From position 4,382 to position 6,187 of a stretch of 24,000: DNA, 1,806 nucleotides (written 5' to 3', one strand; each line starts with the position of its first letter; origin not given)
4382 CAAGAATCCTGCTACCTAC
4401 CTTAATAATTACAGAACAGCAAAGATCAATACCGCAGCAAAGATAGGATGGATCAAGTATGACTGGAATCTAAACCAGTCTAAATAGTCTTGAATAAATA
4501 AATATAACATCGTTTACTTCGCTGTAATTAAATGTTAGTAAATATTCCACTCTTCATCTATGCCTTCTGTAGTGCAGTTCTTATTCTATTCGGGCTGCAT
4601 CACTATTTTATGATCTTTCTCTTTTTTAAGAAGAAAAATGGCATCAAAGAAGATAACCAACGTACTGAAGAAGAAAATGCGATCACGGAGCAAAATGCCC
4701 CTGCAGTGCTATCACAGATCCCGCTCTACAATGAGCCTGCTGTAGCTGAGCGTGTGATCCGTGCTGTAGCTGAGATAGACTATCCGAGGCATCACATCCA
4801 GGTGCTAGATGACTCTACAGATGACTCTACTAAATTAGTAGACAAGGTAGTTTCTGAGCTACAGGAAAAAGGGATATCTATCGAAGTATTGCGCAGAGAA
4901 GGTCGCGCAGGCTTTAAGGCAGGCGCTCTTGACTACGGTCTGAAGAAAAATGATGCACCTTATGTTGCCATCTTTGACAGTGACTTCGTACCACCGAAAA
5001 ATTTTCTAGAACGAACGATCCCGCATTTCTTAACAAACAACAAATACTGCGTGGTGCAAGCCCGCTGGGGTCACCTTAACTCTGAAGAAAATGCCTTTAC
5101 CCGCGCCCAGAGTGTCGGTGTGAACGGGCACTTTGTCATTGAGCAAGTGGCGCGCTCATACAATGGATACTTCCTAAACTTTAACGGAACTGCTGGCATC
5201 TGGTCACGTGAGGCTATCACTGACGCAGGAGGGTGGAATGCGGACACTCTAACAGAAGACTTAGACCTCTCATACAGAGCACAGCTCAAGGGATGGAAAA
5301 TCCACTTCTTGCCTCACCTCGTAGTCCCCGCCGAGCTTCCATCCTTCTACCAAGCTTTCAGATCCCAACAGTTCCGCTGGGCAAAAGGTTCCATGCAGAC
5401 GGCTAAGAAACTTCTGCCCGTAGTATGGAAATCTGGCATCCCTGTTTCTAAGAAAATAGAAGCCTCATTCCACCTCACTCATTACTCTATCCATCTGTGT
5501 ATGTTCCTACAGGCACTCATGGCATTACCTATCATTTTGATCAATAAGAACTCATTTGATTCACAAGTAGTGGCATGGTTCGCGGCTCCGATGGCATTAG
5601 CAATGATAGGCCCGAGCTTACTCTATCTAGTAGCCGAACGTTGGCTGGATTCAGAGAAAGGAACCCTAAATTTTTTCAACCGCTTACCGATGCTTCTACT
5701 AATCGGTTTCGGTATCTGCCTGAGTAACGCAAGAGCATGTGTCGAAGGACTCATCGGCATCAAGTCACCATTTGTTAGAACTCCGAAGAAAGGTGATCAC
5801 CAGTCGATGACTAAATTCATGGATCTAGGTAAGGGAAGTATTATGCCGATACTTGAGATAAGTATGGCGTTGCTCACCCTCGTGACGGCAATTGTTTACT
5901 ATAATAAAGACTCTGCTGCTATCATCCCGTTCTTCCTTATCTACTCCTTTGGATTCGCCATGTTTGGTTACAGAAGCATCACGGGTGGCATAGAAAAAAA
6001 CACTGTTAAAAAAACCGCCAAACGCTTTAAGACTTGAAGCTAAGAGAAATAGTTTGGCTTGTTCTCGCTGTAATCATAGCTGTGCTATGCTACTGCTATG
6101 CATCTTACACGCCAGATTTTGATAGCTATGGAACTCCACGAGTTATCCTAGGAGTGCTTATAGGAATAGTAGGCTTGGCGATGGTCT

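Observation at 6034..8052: Transferase 2 of the arsenosugar set is fused to a large GT-C-like polytopic membrane domain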

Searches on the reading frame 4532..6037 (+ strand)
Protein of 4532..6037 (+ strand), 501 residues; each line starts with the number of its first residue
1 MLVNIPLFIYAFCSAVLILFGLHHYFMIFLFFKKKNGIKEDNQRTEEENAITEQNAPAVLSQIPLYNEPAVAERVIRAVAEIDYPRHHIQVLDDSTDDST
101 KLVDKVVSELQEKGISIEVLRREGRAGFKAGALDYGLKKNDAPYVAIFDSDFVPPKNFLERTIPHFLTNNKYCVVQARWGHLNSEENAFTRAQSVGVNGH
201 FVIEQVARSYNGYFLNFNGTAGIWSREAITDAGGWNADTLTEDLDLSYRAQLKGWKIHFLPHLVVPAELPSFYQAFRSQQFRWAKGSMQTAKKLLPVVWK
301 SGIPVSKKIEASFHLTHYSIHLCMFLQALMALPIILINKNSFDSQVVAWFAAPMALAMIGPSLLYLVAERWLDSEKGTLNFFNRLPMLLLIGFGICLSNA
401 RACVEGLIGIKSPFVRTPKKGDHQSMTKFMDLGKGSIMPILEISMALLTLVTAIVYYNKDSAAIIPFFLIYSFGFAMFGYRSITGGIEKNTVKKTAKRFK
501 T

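Call 5: search_protein_families(library=ncbifam, proteins=[window:4532-6037:+], max_evalue=0.01)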
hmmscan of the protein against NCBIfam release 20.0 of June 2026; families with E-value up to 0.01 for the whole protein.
window:4532-6037:+ (501 aa): 17 families
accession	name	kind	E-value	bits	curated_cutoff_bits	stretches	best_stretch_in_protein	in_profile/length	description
TIGR03030.1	CelA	equivalog_domain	3.5e-31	108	699.1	1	25-335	100-426/714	UDP-forming cellulose synthase catalytic subunit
TIGR03937.1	PgaC_IcaA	equivalog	1.6e-29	103.1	422.3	1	7-358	5-341/407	poly-beta-1,6-N-acetyl-D-glucosamine synthase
NF008558.0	PRK11498.1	equivalog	1e-21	76.6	992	1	54-308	270-521/872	UDP-forming cellulose synthase catalytic subunit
TIGR03965.1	mycofact_glyco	equivalog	3.5e-17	62.4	280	1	52-281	69-294/467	mycofactocin biosynthesis glycosyltransferase MftF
NF053846.1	glyco_with_XrtP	equivalog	2.3e-15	56.2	520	2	233-352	245-363/440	XrtP-associated glycosyltransferase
TIGR03111.1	glyc2_xrt_Gpos1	hypoth_equivalog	7.1e-11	41.5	363.95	1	49-385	41-382/439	TIGR03111 family XrtG-associated glycosyltransferase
NF041865.1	EpsU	equivalog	7.3e-09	35.1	700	1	63-308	45-286/394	exopolysaccharide biosynthesis GT2 family glycosyltransferase EpsU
NF041875.1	EPS_EpsD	equivalog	1.1e-07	31.6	370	1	63-265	5-204/325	exopolysaccharide biosynthesis glycosyltransferase EpsD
NF047683.1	TeichurnBiosyTuaG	equivalog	2.6e-07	30.6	400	1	56-184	5-128/252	teichuronic acid biosynthesis protein TuaG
TIGR03469.1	HpnB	hypoth_equivalog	8.8e-07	28.3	379.25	1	28-169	15-163/386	hopene-associated glycosyltransferase HpnB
NF038299.1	EPS_HpsN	equivalog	0.00021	20.4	425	1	62-178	6-118/317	hormogonium polysaccharide biosynthesis glycosyltransferase HpsN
TIGR04242.1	nodulat_NodC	equivalog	0.00033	19.7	550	0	42-105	33-98/395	chitooligosaccharide synthase NodC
TIGR04283.1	glyco_like_mftF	equivalog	0.0046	16.6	182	0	63-264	5-182/221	TIGR04283 family arsenosugar biosynthesis glycosyltransferase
NF007986.1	PRK10714.1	equivalog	0.0065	15.5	529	0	62-197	11-142/316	undecaprenyl-phosphate 4-deoxy-4-formamido-L-arabinose transferase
TIGR00852.1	pts-Glc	subfamily_domain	0.0074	15.6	291.1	0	8-36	143-171/290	maltose/glucose-specific PTS transporter subunit IIC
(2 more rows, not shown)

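Call 6: search_protein_families(library=pfam, proteins=[window:4532-6037:+], max_evalue=0.01)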
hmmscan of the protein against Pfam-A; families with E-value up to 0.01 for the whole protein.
window:4532-6037:+ (501 aa): 4 families
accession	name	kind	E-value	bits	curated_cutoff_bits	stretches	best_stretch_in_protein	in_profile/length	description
PF13641.12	Glyco_tranf_2_3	-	3.1e-24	86.7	27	1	63-286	7-230/230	Glycosyltransferase like family 2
PF13632.12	Glyco_trans_2_3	-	8.9e-19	68.5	27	1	144-354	1-190/198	Glycosyl transferase family group 2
PF00535.33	Glycos_transf_2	-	2.1e-18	67.3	23.3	1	63-187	4-124/168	Glycosyl transferase family 2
PF13506.12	Glyco_transf_21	-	1.4e-08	34.8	21.7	1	132-285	21-174/174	Glycosyl transferase family 21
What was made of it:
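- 4532..6037 (+): Upstream partner: 501-aa membrane GT2 of the processive-synthase type (D, D, D, QQFRW), translationally coupled through a TTGA overlap at 6034-6037. Pfam Glyco_tranf_2_3, Glyco_trans_2_3 and GT21 (call 6).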

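Call 44: search_solved_structures(query=window:4532-6034:+, max_evalue=0.001)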
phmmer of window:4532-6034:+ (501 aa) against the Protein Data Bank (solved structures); distinct sequences matched with E-value up to 0.001: 8.
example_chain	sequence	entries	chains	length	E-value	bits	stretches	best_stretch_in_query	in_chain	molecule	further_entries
5ej1_A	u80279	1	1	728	3.7e-21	78.3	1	16-365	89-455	Putative cellulose synthase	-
4hg6_A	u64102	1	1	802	4.7e-21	77.9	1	16-365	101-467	Cellulose Synthase Subunit A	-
4p00_A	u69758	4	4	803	4.8e-21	77.9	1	16-365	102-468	Cellulose Synthase A subunit | Cellulose Synthase subunit A | Putative cellulose synthase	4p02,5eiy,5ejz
7lby_A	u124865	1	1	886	4.7e-13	51.5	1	57-334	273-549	Cellulose synthase catalytic subunit [UDP-forming]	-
9b8v_E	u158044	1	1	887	4.7e-13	51.5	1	57-334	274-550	Cellulose synthase catalytic subunit [UDP-forming]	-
9fmv_A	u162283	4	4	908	4.9e-13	51.5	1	57-334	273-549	Cellulose synthase catalytic subunit [UDP-forming]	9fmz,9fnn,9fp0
6yv7_A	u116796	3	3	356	8.6e-05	24.3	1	56-279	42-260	Glycosyl transferase, family 2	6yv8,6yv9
6yv7_B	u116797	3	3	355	8.8e-05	24.2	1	56-279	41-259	Glycosyl transferase, family 2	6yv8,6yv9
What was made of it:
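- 4532..6037 (+): Best PDB relative is BcsA, E = 4e-21 (call 44).
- Closest known: BcsA/HAS/NodC-type processive membrane GT2 synthases. Same: The best solved relative is BcsA, residues 16-365, E = 4e-21 (call 44).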

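Call 51: find_homologous_proteins(query=window:4532-6034:+, max_evalue=1e-10)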
Query window:4532-6034:+ (501 aa): 8000 proteins with E <= 1e-10 among 8000 candidates; the best 120 are listed.
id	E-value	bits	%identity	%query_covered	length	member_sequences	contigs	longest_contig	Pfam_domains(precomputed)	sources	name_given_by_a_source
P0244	0.0e+0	1147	100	100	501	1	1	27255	PF13632.13,PF13506.14,PF13641.13,PF00535.33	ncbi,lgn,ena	-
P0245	0.0e+0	1039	91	99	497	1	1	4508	PF13632.13,PF13506.14,PF13641.13,PF00535.33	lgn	-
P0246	0.0e+0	1027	89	99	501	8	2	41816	PF13632.13,PF13506.14,PF13641.13,PF00535.33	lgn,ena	-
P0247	1.2e-293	992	86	99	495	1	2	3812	PF13632.13,PF13506.14,PF13641.13,PF00535.33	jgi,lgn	-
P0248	8.1e-291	983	85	99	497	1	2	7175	PF13632.13,PF13506.14,PF13641.13,PF00535.33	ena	-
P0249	1.0e-290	982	85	99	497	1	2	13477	PF13632.13,PF13506.14,PF13641.13,PF00535.33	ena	-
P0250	2.9e-288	974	85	97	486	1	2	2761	PF13632.13,PF13506.14,PF13641.13,PF00535.33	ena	-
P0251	3.8e-258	875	77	97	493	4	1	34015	PF13632.13,PF13506.14,PF13641.13,PF00535.33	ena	-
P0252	1.6e-250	850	74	98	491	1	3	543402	PF13632.13,PF13506.14,PF13641.13,PF00535.33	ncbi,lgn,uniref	ncbi:glycosyltransferase [Rubritalea sp.]|uniref:glycosyltransferase n=1 Tax=Rubritalea sp. TaxID=21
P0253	1.6e-249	846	73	98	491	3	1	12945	PF13632.13,PF13506.14,PF13641.13,PF00535.33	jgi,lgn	-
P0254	2.5e-244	829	72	98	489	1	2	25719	PF13632.13,PF13506.14,PF13641.13,PF00535.33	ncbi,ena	-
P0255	8.2e-240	814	72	97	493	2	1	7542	PF13632.13,PF13506.14,PF13641.13,PF00535.33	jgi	-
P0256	1.5e-228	777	69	97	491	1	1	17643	PF13632.13,PF13506.14,PF13641.13,PF00535.33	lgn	-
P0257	6.0e-222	755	67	96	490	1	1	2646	PF13632.13,PF13506.14,PF13641.13,PF00535.33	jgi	-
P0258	2.1e-212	724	65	97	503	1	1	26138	PF13632.13,PF13506.14,PF13641.13,PF00535.33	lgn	-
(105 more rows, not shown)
